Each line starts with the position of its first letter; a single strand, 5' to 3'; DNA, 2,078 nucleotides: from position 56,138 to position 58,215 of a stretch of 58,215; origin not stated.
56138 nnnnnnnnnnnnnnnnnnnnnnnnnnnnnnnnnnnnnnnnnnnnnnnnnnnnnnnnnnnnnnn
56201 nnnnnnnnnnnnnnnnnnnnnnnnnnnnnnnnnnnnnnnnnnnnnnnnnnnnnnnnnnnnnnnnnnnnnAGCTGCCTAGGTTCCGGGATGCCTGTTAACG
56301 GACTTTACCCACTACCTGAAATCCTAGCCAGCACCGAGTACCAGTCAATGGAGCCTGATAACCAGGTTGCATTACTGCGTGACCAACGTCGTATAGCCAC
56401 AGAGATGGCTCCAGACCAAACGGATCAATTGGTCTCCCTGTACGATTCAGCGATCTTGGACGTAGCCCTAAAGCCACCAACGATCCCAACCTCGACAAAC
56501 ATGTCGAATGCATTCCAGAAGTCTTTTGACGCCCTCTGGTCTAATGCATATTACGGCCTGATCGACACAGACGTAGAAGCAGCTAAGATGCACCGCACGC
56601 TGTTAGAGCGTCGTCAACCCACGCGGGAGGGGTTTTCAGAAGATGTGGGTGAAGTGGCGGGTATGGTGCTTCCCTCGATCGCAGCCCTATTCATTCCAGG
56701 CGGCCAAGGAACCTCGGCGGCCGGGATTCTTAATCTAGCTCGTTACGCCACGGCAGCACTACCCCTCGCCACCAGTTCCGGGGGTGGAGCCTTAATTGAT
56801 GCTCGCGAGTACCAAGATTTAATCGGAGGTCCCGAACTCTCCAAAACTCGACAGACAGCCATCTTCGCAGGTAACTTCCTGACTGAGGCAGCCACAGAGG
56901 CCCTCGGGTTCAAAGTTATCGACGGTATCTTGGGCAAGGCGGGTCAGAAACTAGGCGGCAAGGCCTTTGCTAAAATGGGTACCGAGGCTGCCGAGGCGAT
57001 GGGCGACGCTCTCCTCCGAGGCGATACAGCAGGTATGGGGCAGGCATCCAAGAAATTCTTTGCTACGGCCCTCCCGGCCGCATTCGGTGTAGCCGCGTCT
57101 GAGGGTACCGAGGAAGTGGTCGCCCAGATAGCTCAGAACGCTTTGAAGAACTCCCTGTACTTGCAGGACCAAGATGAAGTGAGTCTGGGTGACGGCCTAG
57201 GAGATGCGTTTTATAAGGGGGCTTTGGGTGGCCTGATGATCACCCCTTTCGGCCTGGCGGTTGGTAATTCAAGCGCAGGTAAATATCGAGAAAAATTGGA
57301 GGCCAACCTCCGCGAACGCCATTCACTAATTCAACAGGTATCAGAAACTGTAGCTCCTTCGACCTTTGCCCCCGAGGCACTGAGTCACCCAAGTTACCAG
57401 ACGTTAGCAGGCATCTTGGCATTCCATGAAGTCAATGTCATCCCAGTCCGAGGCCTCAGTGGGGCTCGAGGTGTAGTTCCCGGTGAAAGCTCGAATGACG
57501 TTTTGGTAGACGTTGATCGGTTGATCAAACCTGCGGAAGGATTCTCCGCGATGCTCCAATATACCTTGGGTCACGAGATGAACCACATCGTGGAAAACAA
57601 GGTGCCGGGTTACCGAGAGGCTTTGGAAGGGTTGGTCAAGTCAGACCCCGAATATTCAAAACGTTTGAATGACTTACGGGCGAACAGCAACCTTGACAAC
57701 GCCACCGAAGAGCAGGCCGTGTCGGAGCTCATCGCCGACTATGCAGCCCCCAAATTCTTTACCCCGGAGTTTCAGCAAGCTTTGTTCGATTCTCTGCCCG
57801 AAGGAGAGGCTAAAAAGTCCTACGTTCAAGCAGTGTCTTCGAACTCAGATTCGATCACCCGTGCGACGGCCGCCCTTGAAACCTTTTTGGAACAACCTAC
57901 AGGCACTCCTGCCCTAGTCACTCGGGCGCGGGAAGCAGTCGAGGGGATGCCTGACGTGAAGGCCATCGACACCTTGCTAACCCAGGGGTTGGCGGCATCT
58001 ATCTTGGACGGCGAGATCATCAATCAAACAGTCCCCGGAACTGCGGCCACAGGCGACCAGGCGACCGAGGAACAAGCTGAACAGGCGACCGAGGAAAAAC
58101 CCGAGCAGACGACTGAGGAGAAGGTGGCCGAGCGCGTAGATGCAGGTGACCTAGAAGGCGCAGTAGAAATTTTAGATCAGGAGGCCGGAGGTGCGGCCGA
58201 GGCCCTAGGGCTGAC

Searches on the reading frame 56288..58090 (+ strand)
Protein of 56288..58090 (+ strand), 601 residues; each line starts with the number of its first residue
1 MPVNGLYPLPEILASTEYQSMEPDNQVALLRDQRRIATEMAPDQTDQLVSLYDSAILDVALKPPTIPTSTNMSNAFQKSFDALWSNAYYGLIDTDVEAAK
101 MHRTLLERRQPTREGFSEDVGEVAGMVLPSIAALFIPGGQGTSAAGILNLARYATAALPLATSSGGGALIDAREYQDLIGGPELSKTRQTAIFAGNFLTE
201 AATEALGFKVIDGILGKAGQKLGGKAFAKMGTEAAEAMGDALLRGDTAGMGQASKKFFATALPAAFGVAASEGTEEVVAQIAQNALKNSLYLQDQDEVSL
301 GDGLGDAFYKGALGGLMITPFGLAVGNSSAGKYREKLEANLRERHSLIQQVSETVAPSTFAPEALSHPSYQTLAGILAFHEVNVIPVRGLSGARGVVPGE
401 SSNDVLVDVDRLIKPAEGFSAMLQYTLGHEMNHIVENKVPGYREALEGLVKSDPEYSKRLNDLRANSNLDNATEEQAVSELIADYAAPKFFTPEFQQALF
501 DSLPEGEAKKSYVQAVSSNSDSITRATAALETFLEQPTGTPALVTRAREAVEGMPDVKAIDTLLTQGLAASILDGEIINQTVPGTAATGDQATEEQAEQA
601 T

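Call 10: search_protein_families(library=phrogs, max_evalue=0.01, proteins=[window:56288-58090:+])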
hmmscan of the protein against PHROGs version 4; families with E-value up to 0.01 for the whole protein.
window:56288-58090:+ (601 aa): 1 family
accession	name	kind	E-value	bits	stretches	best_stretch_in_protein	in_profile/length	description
phrog_1752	-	head and packaging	0.0093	15.8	0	513-600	414-501/828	head maturation protease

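Call 82: search_protein_families(library=ncbifam, max_evalue=1, proteins=[window:56288-58090:+])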
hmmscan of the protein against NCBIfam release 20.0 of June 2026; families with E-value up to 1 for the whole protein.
window:56288-58090:+ (601 aa): 0 families

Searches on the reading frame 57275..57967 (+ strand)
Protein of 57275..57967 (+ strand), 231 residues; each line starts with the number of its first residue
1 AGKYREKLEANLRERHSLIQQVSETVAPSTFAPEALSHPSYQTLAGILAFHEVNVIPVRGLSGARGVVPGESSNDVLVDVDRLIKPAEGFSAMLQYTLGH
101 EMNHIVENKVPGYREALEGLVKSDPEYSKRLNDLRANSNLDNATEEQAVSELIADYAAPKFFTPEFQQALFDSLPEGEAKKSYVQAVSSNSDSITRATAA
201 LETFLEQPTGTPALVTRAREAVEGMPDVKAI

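Call 81: search_solved_structures(query=window:57275-57967:+, max_evalue=10, show_alignments=3)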
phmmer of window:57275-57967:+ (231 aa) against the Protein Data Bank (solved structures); distinct sequences matched with E-value up to 10: 0.
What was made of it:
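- Tried and rejected: A PDB sequence search for the HExxH region found nothing (call 81).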
